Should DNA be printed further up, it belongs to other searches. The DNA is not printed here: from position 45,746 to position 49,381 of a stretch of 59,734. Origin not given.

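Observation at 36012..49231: BREX-like operon whose gene set fits none of the six described BREX types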

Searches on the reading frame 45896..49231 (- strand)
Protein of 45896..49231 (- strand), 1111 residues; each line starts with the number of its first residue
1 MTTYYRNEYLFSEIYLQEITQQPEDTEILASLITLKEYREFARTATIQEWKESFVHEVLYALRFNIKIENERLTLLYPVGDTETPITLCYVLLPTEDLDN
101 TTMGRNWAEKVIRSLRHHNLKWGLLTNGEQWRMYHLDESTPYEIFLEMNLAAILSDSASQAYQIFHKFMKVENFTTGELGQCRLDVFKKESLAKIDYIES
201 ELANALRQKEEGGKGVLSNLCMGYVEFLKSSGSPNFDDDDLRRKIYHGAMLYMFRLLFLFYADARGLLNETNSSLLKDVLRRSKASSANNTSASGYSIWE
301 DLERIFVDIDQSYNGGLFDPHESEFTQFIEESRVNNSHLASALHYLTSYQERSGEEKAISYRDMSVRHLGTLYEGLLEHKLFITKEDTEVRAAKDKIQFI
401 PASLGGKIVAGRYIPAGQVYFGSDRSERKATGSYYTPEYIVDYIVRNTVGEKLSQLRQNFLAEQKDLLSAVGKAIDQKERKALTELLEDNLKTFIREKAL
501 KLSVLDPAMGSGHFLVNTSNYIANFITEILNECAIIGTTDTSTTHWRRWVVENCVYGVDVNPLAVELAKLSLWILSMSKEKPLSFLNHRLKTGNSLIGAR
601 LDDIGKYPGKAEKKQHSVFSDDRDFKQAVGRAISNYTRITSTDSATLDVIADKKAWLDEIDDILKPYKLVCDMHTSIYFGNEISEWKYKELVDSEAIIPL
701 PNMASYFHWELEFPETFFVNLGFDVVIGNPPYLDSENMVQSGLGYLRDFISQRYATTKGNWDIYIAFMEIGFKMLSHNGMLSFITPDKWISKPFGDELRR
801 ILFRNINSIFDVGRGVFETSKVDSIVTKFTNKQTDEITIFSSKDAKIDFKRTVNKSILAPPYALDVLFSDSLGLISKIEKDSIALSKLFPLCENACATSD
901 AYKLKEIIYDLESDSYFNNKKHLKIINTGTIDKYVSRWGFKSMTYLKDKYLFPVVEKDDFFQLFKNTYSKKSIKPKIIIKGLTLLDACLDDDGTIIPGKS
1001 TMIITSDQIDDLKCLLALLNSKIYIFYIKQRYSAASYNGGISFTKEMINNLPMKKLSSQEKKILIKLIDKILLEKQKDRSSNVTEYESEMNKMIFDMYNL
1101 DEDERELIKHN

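Call 3: search_protein_families(library=pfam, proteins=[window:45896-49231:-], max_evalue=0.01)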
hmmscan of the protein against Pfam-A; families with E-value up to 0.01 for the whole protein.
window:45896-49231:- (1111 aa): 4 families
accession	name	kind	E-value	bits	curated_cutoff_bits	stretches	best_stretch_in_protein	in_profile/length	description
PF07669.17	Eco57I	-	1.7e-35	123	25.3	1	553-816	1-170/171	Eco57I restriction-modification methylase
PF20473.4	MmeI_Mtase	-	7.8e-10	38.8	27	1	495-578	14-88/259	MmeI, DNA-methyltransferase domain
PF02384.22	N6_Mtase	-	1.6e-08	34.7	20.4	1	497-575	43-100/311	N-6 DNA Methylase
PF12950.13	TaqI_C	-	3e-06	27.9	26.5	1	965-1052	38-117/118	TaqI-like C-terminal specificity domain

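Call 4: search_protein_families(library=ncbifam, proteins=[window:45896-49231:-], max_evalue=0.01)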
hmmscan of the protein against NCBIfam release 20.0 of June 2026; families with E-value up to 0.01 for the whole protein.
window:45896-49231:- (1111 aa): 6 families
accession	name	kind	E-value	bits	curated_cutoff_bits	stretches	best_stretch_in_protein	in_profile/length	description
NF033452.1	BREX_1_MTaseX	exception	1.2e-34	119.4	500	1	435-835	254-619/1210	BREX-1 system adenine-specific DNA-methyltransferase PglX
NF033455.1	BREX_6_MTaseX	exception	6.7e-21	73.6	900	2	723-828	555-654/1319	BREX-6 system adenine-specific DNA-methyltransferase PglX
TIGR02987.1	met_A_Alw26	exception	8.6e-11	41.3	353.5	2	766-846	177-261/523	Alw26I/Eco31I/Esp3I family type II restriction adenine-specific DNA-methyltransferase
NF033451.1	BREX_2_MTaseX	equivalog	3.7e-10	38.2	400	1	482-601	224-320/1185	BREX-2 system adenine-specific DNA-methyltransferase PglX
NF033454.1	BREX_5_MTaseX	exception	8.2e-08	30.3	900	1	499-803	300-576/1404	BREX-5 system adenine-specific DNA-methyltransferase PglX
NF047738.1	antiphage_MADS2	equivalog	0.00088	17.7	720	1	503-576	334-409/654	methylation-associated defense system DNA methyltransferase MAD2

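Call 5: search_protein_families(library=padloc, proteins=[window:45896-49231:-], max_evalue=0.01)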
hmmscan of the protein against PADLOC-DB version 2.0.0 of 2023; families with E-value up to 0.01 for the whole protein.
window:45896-49231:- (1111 aa): 48 families (the best 25 are shown)
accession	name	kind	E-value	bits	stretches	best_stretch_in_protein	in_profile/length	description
PDLC02643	DrmMI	-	1.8e-81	272.6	3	414-685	539-803/1347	DrmMI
PDLC02638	DrmMI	-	8.3e-59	197.6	3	417-680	541-800/935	DrmMI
PDLC03612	REase_MTase_IIG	-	9.6e-46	154.5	4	703-844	784-927/1247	Type IIG restriction enzyme-methyltransferase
PDLC03613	REase_MTase_IIG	-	1.9e-41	139.7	2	97-455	133-492/1250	Type IIG restriction enzyme-methyltransferase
PDLC03609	REase_MTase_IIG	-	2.5e-38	129.5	2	424-598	365-533/1066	Type IIG restriction enzyme-methyltransferase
PDLC03629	REase_MTase_IIG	-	1.9e-36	123.3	2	424-610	374-546/1182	Type IIG restriction enzyme-methyltransferase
PDLC03596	REase_MTase_IIG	-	2.6e-34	116.4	2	708-843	697-834/1148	Type IIG restriction enzyme-methyltransferase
PDLC03604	REase_MTase_IIG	-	1.8e-33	113.6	2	663-842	481-658/1011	Type IIG restriction enzyme-methyltransferase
PDLC02644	DrmMI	-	3.2e-33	112.7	2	414-633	49-263/988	DrmMI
PDLC03618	REase_MTase_IIG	-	1e-31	107.2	3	498-638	591-752/1429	Type IIG restriction enzyme-methyltransferase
PDLC03622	REase_MTase_IIG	-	1.4e-31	106.8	3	544-628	589-669/1524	Type IIG restriction enzyme-methyltransferase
PDLC02639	DrmMI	-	6.2e-31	105.4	2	493-679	278-471/803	DrmMI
PDLC02645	DrmMI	-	7.1e-30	101.9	2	426-628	544-741/772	DrmMI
PDLC03620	REase_MTase_IIG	-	2.4e-29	99.6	2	251-522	366-625/1378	Type IIG restriction enzyme-methyltransferase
PDLC02646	DrmMI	-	2.8e-28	96.5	2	545-600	44-99/792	DrmMI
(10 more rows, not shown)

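Call 39: search_solved_structures(query=window:45896-49231:-, max_evalue=0.001)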
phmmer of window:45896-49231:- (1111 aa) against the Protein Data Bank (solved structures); distinct sequences matched with E-value up to 0.001: 6.
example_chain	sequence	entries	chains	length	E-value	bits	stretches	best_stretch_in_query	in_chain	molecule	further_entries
7qw5_A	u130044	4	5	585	1.6e-10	42.7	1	723-958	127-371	Modification methylase BseCI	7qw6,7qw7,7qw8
8c45_A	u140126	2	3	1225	5e-09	37.7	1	430-583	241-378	site-specific DNA-methyltransferase (adenine-specific)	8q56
1g38_A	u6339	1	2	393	1.3e-08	36.3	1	722-845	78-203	MODIFICATION METHYLASE TAQI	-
2ibs_A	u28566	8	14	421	1.5e-08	36.2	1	722-845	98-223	Modification methylase TaqI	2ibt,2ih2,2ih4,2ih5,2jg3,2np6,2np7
1aqj_A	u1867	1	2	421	1.5e-08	36.2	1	722-845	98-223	ADENINE-N6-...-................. TAQI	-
1aqi_A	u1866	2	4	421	1.5e-08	36.2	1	722-845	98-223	ADENINE-N6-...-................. TAQI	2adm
